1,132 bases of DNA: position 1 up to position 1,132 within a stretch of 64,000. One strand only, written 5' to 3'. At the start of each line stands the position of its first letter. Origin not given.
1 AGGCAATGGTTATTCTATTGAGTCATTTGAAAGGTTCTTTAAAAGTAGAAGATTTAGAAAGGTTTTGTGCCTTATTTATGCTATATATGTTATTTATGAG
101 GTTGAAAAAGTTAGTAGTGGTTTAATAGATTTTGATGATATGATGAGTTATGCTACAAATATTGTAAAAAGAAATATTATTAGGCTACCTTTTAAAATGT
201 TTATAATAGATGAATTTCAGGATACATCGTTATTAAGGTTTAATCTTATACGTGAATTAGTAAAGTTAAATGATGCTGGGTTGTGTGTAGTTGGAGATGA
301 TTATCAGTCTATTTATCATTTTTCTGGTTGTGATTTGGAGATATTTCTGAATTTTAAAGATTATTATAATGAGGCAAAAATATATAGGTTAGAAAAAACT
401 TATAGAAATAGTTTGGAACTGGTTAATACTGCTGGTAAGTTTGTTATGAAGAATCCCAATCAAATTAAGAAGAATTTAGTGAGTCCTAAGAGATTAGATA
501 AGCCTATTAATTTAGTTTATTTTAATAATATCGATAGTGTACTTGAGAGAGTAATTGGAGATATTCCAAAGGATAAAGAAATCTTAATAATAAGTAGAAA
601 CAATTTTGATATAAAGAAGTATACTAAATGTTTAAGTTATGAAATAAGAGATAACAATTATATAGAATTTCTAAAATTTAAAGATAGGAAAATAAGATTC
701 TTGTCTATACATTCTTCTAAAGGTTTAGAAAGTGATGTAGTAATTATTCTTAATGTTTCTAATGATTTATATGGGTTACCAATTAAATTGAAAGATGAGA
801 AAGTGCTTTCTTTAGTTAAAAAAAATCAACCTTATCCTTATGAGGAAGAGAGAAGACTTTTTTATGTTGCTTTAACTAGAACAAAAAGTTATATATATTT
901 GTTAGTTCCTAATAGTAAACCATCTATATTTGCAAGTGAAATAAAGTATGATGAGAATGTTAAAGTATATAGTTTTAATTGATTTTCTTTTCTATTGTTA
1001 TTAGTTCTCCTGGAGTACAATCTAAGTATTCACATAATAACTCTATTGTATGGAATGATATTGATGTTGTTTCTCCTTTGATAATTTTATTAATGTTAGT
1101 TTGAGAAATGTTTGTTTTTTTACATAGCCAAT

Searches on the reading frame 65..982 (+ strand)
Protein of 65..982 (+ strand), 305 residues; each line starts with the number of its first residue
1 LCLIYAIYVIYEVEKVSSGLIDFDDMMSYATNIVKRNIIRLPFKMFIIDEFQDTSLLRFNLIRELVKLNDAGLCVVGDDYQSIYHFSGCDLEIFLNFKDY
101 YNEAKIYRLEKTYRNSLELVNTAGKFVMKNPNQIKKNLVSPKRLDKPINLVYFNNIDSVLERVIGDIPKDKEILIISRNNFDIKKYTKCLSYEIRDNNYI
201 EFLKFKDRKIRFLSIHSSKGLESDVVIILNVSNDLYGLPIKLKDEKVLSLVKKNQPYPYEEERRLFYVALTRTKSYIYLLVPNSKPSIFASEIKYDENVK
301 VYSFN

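Call 46: search_protein_families(library=pfam, proteins=[window:65-982:+], max_evalue=0.001)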
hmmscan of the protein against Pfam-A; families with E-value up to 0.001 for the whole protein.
window:65-982:+ (305 aa): 5 families
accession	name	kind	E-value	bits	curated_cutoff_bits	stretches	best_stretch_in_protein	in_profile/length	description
PF00580.27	UvrD-helicase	-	3.2e-20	73.4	23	1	4-101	169-270/271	UvrD/REP helicase N-terminal domain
PF13361.12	UvrD_C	-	2.1e-17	64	25.6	1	204-280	282-346/350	UvrD-like helicase C-terminal domain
PF13538.12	UvrD_C_2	-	1.6e-09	37.9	27.4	1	255-279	27-51/52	UvrD-like helicase C-terminal domain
PF13245.12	AAA_19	-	4.6e-06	27.3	25.1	1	39-86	87-133/134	AAA domain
PF13087.12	AAA_12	-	0.00069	19.7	27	0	145-279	84-190/195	AAA domain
